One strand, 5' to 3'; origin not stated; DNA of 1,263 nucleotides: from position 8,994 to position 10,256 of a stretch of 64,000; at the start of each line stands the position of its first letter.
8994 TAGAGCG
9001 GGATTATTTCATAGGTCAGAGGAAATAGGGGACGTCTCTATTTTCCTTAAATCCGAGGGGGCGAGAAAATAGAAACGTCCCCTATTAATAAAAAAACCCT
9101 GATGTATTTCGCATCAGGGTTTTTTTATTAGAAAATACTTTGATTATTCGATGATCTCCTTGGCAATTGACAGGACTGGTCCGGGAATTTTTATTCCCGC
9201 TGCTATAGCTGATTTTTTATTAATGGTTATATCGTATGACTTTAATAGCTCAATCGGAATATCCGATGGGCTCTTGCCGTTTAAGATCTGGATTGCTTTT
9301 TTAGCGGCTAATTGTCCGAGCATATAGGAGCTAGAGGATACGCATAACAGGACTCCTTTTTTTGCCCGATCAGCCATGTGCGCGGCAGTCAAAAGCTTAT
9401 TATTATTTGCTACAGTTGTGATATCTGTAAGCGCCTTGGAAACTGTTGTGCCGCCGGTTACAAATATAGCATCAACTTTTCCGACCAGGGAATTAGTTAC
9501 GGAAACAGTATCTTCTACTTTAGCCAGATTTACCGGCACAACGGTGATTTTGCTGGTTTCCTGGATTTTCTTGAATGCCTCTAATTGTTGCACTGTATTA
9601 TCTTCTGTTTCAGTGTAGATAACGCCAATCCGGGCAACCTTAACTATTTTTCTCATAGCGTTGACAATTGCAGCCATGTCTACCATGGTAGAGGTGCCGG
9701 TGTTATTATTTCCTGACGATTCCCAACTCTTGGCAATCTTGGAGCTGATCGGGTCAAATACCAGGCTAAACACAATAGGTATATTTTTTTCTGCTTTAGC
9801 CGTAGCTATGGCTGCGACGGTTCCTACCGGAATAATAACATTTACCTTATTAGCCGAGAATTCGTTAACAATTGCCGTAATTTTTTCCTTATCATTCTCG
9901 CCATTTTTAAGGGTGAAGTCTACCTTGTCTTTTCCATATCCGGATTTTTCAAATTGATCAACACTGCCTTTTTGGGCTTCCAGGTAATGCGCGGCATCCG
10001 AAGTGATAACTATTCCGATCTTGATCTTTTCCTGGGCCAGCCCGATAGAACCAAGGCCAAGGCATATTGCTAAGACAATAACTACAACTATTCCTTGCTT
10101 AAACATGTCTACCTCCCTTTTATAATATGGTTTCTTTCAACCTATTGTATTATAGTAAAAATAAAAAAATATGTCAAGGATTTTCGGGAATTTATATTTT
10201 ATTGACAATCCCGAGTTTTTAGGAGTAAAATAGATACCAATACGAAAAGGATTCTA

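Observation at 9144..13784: Chemosensory module: orphan ABC-type solute-binding protein, two tandem secreted single-Cache paralogs with their own promoters, and a double-Cache MCP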

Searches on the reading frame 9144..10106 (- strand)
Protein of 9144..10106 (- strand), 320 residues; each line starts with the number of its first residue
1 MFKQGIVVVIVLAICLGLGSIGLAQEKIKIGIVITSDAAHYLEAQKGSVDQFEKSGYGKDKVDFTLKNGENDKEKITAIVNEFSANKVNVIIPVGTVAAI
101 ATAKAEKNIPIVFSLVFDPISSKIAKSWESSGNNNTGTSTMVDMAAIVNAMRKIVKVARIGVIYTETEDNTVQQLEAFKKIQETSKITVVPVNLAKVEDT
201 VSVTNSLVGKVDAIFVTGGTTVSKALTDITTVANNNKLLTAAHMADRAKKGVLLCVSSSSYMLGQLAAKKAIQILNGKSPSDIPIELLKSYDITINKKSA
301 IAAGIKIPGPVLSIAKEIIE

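Call 3: search_protein_families(library=pfam, proteins=[window:9144-10106:-], max_evalue=1)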
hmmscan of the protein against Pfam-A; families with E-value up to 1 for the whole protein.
window:9144-10106:- (320 aa): 10 families
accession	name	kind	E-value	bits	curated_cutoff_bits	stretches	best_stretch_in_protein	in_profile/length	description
PF04392.18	ABC_sub_bind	-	4.5e-47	161.1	25.9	1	30-318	4-292/293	ABC transporter substrate binding protein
PF13407.12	Peripla_BP_4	-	6.5e-07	29.6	35.1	1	30-278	1-257/258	Periplasmic binding protein domain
PF01094.35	ANF_receptor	-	0.005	16.4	25.4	1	49-207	10-169/353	Receptor family ligand binding region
PF10103.15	Zincin_2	-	0.0071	16.1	25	1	107-205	65-157/344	Zincin-like metallopeptidase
PF03360.21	Glyco_transf_43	-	0.013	15.8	27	1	149-249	65-166/207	Glycosyltransferase family 43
PF00994.29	MoCF_biosynth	-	0.059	13.5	26.6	1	183-224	32-70/144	Probable molybdopterin binding domain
PF09288.16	UBA_3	-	0.18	12.1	20.4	1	45-66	9-30/55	Fungal ubiquitin-associated domain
PF13460.12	NAD_binding_10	-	0.19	12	27.2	0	37-99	39-101/184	NAD(P)H-binding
PF11355.13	DUF3157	-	0.89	9.6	21.7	1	195-273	47-121/199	Protein of unknown function (DUF3157)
PF18011.7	Catalase_C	-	0.94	9.5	24.6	1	159-225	4-71/150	C-terminal domain found in long catalases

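Call 4: search_protein_families(library=ncbifam, proteins=[window:9144-10106:-], max_evalue=1)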
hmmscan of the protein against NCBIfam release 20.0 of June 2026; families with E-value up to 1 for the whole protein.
window:9144-10106:- (320 aa): 4 families
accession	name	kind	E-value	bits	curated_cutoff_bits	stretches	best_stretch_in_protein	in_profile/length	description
NF041285.1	ABC_SBP_TrpX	equivalog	2.3e-49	168.2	390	1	25-314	28-320/322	tryptophan ABC transporter substrate-binding protein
TIGR00328.1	flhB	equivalog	0.00057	19.2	349.25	1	70-215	66-205/348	flagellar biosynthesis protein FlhB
TIGR03624.1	TIGR03624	subfamily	0.0082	15.5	136.05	1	112-205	70-153/346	putative hydrolase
TIGR01955.1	RfaH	equivalog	0.033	14.2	144.5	1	146-226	64-141/159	transcription/translation regulatory transformer protein RfaH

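Call 33: find_homologous_proteins(query=window:9144-10106:-, max_evalue=1e-10)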
Query window:9144-10106:- (320 aa): 125 proteins with E <= 1e-10 among 7548 candidates; the best 120 are listed.
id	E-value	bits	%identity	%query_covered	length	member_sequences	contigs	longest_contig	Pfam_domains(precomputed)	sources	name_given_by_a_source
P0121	4.0e-192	655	100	100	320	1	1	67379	PF13407.13,PF04392.19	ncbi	ncbi:MAG: ABC transporter substrate-binding protein [Candidatus Omnitrophota bacterium]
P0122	1.0e-146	506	76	100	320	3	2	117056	PF13407.13,PF04392.19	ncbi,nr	ncbi:MAG: ABC transporter substrate-binding protein [Candidatus Omnitrophica bacterium]|nr:ABC trans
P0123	5.4e-142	490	73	100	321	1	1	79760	PF13407.13,PF04392.19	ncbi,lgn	-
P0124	2.3e-84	301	48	98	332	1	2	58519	PF04392.19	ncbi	-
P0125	3.2e-82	294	49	94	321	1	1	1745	PF13407.13,PF13458.13,PF04392.19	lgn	-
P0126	6.2e-80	287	48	89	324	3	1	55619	PF04392.19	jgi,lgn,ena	-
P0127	6.6e-77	277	47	93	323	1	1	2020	PF04392.19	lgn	-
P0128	3.5e-71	258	45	98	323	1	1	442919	PF13407.13,PF04392.19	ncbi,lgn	-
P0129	2.2e-39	154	33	86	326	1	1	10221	PF13407.13,PF13458.13,PF04392.19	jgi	jgi:putative tryptophan/tyrosine transport system substrate-binding protein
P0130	5.7e-39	152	33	86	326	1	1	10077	PF13407.13,PF13458.13,PF04392.19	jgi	jgi:putative tryptophan/tyrosine transport system substrate-binding protein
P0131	3.1e-34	137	34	88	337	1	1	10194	PF13407.13,PF13458.13,PF04392.19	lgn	-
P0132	3.2e-34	137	34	88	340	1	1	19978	PF13407.13,PF04392.19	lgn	-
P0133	1.6e-33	135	33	98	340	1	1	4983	PF13407.13,PF04392.19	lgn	-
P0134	1.8e-33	134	33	84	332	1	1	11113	PF13407.13,PF13458.13,PF04392.19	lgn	-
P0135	2.5e-33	134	33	84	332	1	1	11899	PF13407.13,PF13458.13,PF04392.19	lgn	-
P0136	1.0e-32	132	32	89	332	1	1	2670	PF04392.19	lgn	-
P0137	1.8e-32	131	32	95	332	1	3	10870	PF13407.13,PF13458.13,PF04392.19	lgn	-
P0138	2.6e-32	131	30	85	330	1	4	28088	PF04392.19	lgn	-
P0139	3.4e-32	130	32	98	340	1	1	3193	PF13407.13,PF04392.19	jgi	-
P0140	7.6e-32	129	32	95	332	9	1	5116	PF13407.13,PF04392.19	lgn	-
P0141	9.1e-32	129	32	98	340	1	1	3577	PF13407.13,PF04392.19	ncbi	-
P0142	1.2e-31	128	32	92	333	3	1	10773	PF13407.13,PF04392.19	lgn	-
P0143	1.2e-31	128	32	98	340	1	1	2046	PF13407.13,PF04392.19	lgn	-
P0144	1.9e-31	128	33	91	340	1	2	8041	PF04392.19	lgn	-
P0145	8.5e-31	126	29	88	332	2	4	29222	PF04392.19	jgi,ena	-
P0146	1.7e-30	125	29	86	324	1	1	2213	PF13407.13,PF13458.13,PF04392.19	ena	-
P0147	1.9e-30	124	31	87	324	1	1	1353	PF13407.13,PF04392.19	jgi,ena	-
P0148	2.0e-30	124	29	86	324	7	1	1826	PF13407.13,PF13458.13,PF04392.19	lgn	-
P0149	3.0e-30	124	28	94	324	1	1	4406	PF13407.13,PF13458.13,PF04392.19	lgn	-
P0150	3.3e-30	124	28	94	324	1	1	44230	PF13407.13,PF13458.13,PF04392.19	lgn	-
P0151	3.4e-30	124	28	94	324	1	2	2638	PF13407.13,PF13458.13,PF04392.19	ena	-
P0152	3.4e-30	124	28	94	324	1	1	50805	PF13407.13,PF13458.13,PF04392.19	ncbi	-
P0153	6.0e-30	123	31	87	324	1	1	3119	PF13407.13,PF04392.19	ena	-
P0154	6.7e-30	123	31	87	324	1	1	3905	PF13407.13,PF04392.19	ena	-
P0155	7.0e-30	123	31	87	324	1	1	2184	PF13407.13,PF04392.19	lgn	-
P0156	7.5e-30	122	29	86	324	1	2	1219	PF13407.13,PF13458.13,PF04392.19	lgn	-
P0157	1.3e-29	122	31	87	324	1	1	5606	PF13407.13,PF04392.19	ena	-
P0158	1.3e-29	122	31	87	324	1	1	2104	PF13407.13,PF04392.19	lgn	-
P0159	1.4e-29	122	28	94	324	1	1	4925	PF13407.13,PF13458.13,PF04392.19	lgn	-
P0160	1.8e-29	121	31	87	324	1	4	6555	PF13407.13,PF04392.19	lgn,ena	-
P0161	1.9e-29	121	28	86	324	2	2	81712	PF13407.13,PF13458.13,PF04392.19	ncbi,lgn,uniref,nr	ncbi:ABC transporter substrate-binding protein [Marinospirillum insulare]|uniref:ABC transport syste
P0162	2.2e-29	121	30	90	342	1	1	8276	PF13407.13,PF13458.13,PF04392.19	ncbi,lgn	-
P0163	3.1e-29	120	31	87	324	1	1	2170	PF13407.13,PF04392.19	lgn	-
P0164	5.7e-29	120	28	86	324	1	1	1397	PF13407.13,PF13458.13,PF04392.19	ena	-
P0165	5.9e-29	120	28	86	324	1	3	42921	PF13407.13,PF13458.13,PF04392.19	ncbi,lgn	-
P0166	6.0e-29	120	29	86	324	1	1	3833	PF13407.13,PF13458.13,PF04392.19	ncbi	-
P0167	6.6e-29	119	28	86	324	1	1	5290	PF13407.13,PF13458.13,PF04392.19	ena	-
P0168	8.5e-29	119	30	94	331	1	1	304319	PF13407.13,PF13458.13,PF04392.19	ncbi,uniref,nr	ncbi:ABC transporter substrate-binding protein [Salirhabdus sp. Marseille-P4669]|uniref:ABC transpor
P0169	1.0e-28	119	28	86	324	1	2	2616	PF13407.13,PF13458.13,PF04392.19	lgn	-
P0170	1.1e-28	119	27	86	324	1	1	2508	PF13407.13,PF13458.13,PF04392.19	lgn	-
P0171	1.3e-28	118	26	100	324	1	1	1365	PF13407.13,PF13458.13,PF04392.19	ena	-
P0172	1.3e-28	118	32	90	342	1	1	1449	PF13407.13,PF04392.19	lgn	-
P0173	1.5e-28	118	29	86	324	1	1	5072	PF13407.13,PF13458.13,PF04392.19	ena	-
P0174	1.9e-28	118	27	86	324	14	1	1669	PF13407.13,PF13458.13,PF04392.19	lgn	-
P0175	2.0e-28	118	26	94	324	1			PF13407.13,PF13458.13,PF04392.19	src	-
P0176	2.8e-28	117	27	86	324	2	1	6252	PF13407.13,PF13458.13,PF04392.19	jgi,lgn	-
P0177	3.3e-28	117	28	86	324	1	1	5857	PF13407.13,PF13458.13,PF04392.19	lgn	-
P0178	4.9e-28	117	30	87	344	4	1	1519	PF04392.19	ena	-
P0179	2.5e-27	114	31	90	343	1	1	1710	PF13407.13,PF04392.19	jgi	jgi:putative ABC transport system substrate-binding protein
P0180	6.2e-27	113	28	98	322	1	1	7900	PF13458.13,PF04392.19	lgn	-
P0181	8.5e-27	112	30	90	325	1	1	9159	PF13407.13,PF04392.19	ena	-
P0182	1.0e-26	112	31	88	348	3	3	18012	PF04392.19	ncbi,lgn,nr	ncbi:MAG: ABC transporter substrate-binding protein [Tissierellia bacterium]|nr:ABC transporter subs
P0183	1.2e-26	112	27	93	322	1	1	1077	PF13407.13,PF04392.19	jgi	-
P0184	1.3e-26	112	27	97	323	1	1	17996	PF00532.28,PF13407.13,PF04392.19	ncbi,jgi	jgi:putative ABC transport system substrate-binding protein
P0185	2.9e-26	111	26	96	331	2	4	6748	PF13407.13,PF04392.19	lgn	-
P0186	3.1e-26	111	31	88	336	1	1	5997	PF13407.13,PF13458.13,PF04392.19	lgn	-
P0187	3.9e-26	110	28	96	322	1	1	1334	PF13407.13,PF13458.13,PF04392.19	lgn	-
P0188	8.6e-26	109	29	89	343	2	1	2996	PF04392.19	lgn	-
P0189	4.3e-25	107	31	78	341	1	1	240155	PF04392.19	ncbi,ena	-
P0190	9.5e-25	106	29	89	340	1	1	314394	PF13407.13,PF13458.13,PF04392.19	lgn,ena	-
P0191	9.9e-25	106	28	82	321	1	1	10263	PF13407.13,PF04392.19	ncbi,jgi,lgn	jgi:putative ABC transport system substrate-binding protein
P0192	1.5e-24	105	28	87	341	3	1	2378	PF13407.13,PF04392.19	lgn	-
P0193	1.5e-24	105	27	86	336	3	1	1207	PF13407.13,PF04392.19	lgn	-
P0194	2.2e-24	105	31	88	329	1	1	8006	PF13407.13,PF04392.19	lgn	-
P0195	2.4e-24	104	27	87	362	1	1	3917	PF13407.13,PF04392.19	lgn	-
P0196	3.3e-24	104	30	94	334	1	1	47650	PF13407.13,PF04392.19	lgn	-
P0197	8.8e-24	103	31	94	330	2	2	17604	PF04392.19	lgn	-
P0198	1.1e-23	102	31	88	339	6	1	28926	PF04392.19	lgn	-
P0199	1.1e-23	102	28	86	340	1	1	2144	PF13407.13,PF04392.19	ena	-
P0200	1.8e-23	102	29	91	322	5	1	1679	PF13407.13,PF04392.19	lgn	-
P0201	2.0e-23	101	27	88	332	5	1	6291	PF04392.19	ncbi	-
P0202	2.9e-23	101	28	90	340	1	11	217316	PF13407.13,PF04392.19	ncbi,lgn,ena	-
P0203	3.5e-23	101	28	90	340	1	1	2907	PF13407.13,PF04392.19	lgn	-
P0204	3.7e-23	101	28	90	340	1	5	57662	PF13407.13,PF04392.19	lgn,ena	-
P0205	3.8e-23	100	29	86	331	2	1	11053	PF13407.13,PF13458.13,PF04392.19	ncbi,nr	ncbi:MAG: ABC transporter substrate-binding protein [Brachymonas sp.]|nr:ABC transporter substrate-b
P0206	5.5e-23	100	28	90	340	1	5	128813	PF13407.13,PF04392.19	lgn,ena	-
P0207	5.5e-23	100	28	90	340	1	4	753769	PF13407.13,PF04392.19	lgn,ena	-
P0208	5.8e-23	100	28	90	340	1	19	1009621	PF13407.13,PF04392.19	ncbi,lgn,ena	-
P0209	6.3e-23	100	28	90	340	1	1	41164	PF13407.13,PF04392.19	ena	-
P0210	6.4e-23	100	28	90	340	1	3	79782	PF13407.13,PF04392.19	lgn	-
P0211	7.2e-23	100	28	90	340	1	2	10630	PF13407.13,PF04392.19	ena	-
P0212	7.6e-23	99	28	90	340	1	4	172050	PF13407.13,PF04392.19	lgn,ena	-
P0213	7.7e-23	99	28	90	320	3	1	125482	PF13407.13,PF04392.19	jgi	-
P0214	8.8e-23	99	28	90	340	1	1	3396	PF13407.13,PF04392.19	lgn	-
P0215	8.8e-23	99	28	90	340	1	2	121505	PF13407.13,PF04392.19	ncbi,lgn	ncbi:MAG: ABC transporter substrate-binding protein [Moraxella sp.]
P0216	9.0e-23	99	28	90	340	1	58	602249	PF13407.13,PF04392.19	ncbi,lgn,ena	-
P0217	9.2e-23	99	28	90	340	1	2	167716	PF13407.13,PF04392.19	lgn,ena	-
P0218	9.3e-23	99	28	90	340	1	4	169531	PF13407.13,PF04392.19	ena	-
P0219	9.4e-23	99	28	90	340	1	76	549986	PF13407.13,PF04392.19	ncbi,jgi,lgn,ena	-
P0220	9.4e-23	99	28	90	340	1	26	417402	PF13407.13,PF04392.19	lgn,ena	-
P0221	9.5e-23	99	28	90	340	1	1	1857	PF13407.13,PF04392.19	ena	-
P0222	9.7e-23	99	27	87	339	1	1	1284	PF13407.13,PF04392.19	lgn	-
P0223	1.1e-22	99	28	90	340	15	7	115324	PF13407.13,PF04392.19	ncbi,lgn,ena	-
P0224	1.3e-22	99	28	90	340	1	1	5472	PF13407.13,PF04392.19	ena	-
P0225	1.4e-22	99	28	96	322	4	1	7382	PF13407.13,PF04392.19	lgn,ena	-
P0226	2.3e-22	98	25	96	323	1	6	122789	PF13407.13,PF13458.13,PF04392.19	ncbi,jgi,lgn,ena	-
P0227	2.7e-22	98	29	98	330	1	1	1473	PF04392.19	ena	-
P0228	3.2e-22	97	27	90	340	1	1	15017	PF13407.13,PF04392.19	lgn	-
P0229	3.4e-22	97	27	86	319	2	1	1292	PF13407.13,PF04392.19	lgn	-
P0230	3.4e-22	97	27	90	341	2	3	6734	PF04392.19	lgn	-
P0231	7.5e-22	96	27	90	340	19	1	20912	PF13407.13,PF04392.19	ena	-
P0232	1.6e-21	95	29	88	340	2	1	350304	PF13407.13,PF04392.19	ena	-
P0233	4.5e-21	94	28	98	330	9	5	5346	PF04392.19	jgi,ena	-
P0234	1.4e-20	92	27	82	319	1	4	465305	PF13407.13,PF13458.13,PF04392.19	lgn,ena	-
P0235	8.1e-20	90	27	81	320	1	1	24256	PF13407.13,PF04392.19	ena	-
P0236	9.6e-20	89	29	83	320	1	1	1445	PF13458.13,PF04392.19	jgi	jgi:putative ABC transport system substrate-binding protein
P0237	1.6e-18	85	26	81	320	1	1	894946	PF13407.13,PF04392.19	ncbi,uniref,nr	ncbi:ABC transporter substrate-binding protein [Desulfopila sp. IMCC35006]|uniref:ABC transporter su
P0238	1.8e-18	85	26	81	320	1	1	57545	PF13407.13,PF04392.19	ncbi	-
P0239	4.6e-18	84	27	100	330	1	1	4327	PF04392.19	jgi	jgi:putative ABC transport system substrate-binding protein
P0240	1.8e-17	82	26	81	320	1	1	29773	PF13407.13,PF04392.19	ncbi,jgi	-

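Call 34: find_encoding_contigs(protein=P0124, flank=6000, max_places=2)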
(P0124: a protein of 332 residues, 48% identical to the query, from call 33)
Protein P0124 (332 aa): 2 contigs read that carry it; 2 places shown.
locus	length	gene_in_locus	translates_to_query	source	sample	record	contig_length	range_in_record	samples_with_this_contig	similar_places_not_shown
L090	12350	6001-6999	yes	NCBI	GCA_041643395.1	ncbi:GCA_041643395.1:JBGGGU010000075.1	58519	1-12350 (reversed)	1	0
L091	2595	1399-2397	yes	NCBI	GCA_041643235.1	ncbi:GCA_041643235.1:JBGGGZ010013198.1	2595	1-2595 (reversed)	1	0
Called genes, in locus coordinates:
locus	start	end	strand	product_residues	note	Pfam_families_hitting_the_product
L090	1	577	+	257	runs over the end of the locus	PF12146:Hydrolase_4, PF00561:Abhydrolase_1, PF12697:Abhydrolase_6 (weak), PF02129:Peptidase_S15 (faint), PF03959:FSH1 (weak)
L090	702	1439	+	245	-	PF00132:Hexapep, PF14602:Hexapep_2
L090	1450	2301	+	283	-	-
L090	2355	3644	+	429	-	PF02310:B12-binding, PF04055:Radical_SAM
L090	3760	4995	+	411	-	PF16930:Porin_5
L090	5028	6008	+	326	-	PF04392:ABC_sub_bind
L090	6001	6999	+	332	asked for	PF04392:ABC_sub_bind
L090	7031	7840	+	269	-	PF12849:PBP_like_2, PF13531:SBP_bac_11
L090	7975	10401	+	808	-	PF00672:HAMP, PF00989:PAS, PF08448:PAS_4, PF13426:PAS_9, PF08447:PAS_3, PF13185:GAF_2 (weak), PF00512:HisKA, PF02518:HATPase_c, +1 more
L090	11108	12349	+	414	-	?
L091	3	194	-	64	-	?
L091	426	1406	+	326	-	PF04392:ABC_sub_bind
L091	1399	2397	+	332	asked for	PF04392:ABC_sub_bind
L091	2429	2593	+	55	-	?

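Call 35: find_encoding_contigs(protein=P0128, flank=6000, max_places=2)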
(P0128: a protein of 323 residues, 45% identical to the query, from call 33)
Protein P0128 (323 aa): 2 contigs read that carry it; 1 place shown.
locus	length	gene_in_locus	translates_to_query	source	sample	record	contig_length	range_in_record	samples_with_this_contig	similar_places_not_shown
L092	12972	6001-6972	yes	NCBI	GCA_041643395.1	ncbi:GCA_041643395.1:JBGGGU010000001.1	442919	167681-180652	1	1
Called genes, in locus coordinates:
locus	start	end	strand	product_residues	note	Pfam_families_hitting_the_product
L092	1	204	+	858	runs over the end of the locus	PF00690:Cation_ATPase_N, PF00122:E1-E2_ATPase, PF00702:Hydrolase, PF13246:Cation_ATPase, PF00689:Cation_ATPase_C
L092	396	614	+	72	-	PF04014:MazE_antitoxin (weak)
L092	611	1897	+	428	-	PF02321:OEP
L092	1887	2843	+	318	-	PF00364:Biotin_lipoyl (faint), PF25917:BSH_RND, PF25973:BSH_CzcB, PF25989:YknX_C (faint)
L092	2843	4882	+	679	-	PF00005:ABC_tran, PF02463:SMC_N (faint), PF13304:AAA_21 (faint), PF12704:MacB_PCD, PF02687:FtsX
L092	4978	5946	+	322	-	PF04392:ABC_sub_bind, PF13458:Peripla_BP_6 (weak)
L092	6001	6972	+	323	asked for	PF04392:ABC_sub_bind, PF13407:Peripla_BP_4 (weak)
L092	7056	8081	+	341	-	PF01699:Na_Ca_ex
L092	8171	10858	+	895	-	PF00690:Cation_ATPase_N, PF00122:E1-E2_ATPase, PF13246:Cation_ATPase, PF00702:Hydrolase, PF00689:Cation_ATPase_C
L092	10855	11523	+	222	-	PF01169:GDT1, PF01925:TauE (faint), PF01169:GDT1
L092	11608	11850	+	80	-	-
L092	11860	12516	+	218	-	PF00119:ATP-synt_A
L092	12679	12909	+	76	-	PF00137:ATP-synt_C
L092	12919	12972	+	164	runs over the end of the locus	PF00430:ATP-synt_B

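Call 36: find_encoding_contigs(protein=P0126, flank=6000, max_places=2)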
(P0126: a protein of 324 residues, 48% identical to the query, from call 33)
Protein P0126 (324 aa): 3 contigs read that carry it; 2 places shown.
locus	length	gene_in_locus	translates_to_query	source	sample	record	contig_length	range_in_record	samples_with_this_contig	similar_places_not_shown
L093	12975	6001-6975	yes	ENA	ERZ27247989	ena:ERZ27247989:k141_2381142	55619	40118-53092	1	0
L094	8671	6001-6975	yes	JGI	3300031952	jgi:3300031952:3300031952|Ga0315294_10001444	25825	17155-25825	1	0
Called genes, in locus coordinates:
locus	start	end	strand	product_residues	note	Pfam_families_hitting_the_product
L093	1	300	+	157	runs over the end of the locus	PF00149:Metallophos (weak), PF12850:Metallophos_2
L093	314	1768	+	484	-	PF01743:PolyA_pol, PF12627:PolyA_pol_RNAbd, PF01966:HD, PF13735:tRNA_NucTran2_2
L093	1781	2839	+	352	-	PF02885:Glycos_trans_3N, PF00591:Glycos_transf_3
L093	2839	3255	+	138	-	PF01894:YjbQ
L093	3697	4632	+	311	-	PF01661:Macro, PF00293:NUDIX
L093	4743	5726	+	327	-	PF04392:ABC_sub_bind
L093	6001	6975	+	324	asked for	PF04392:ABC_sub_bind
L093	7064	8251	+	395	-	PF13458:Peripla_BP_6, PF13433:Peripla_BP_5, PF01094:ANF_receptor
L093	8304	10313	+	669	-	PF02743:dCache_1, PF22673:MCP-like_PDC_1 (weak), PF08269:dCache_2 (weak), PF00672:HAMP, PF00015:MCPsignal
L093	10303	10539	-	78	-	-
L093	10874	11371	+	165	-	PF10543:ORF6N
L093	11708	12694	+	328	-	PF07719:TPR_2 (faint), PF13181:TPR_8 (faint), PF00515:TPR_1 (faint), PF14559:TPR_19 (weak)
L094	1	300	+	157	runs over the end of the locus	PF00149:Metallophos (weak), PF12850:Metallophos_2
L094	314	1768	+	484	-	PF01743:PolyA_pol, PF12627:PolyA_pol_RNAbd, PF01966:HD, PF13735:tRNA_NucTran2_2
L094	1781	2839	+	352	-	PF02885:Glycos_trans_3N, PF00591:Glycos_transf_3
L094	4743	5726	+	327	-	PF04392:ABC_sub_bind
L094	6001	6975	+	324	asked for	PF04392:ABC_sub_bind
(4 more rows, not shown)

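Call 68: find_encoding_contigs(protein=P0161, flank=5000, max_places=1)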
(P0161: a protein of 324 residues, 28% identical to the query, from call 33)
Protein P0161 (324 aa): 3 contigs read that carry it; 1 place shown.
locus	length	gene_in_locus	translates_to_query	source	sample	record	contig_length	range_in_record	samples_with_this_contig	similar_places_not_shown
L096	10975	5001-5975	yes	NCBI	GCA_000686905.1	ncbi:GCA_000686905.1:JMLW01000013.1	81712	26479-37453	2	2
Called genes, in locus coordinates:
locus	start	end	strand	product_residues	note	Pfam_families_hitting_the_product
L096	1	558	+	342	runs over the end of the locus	PF02547:Queuosine_synth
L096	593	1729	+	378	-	PF01702:TGT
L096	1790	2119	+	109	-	PF02699:YajC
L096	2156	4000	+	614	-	PF13721:SecD-TM1, PF07549:Sec_GG, PF21760:SecD_1st, PF22599:SecDF_P1_head, PF02355:SecD_SecF_C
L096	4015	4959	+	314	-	PF07549:Sec_GG, PF02355:SecD_SecF_C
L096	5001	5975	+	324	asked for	PF04392:ABC_sub_bind, PF13458:Peripla_BP_6, PF13407:Peripla_BP_4 (weak)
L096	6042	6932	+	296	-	PF02653:BPD_transp_2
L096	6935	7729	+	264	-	PF09818:ABC_ATPase (faint), PF00005:ABC_tran, PF02463:SMC_N, PF13304:AAA_21 (faint)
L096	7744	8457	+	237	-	PF02146:SIR2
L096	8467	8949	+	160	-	PF03061:4HBT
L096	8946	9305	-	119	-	PF02313:Fumarate_red_D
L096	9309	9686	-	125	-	PF02300:Fumarate_red_C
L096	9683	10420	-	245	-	PF13085:Fer2_3, PF13187:Fer4_9 (faint), PF13183:Fer4_8, PF13237:Fer4_10, PF12838:Fer4_7 (weak), PF13484:Fer4_16 (weak), PF13534:Fer4_17 (weak)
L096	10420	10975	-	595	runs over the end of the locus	PF00890:FAD_binding_2, PF03486:HI0933_like (faint), PF07992:Pyr_redox_2 (faint), PF02910:Succ_DH_flav_C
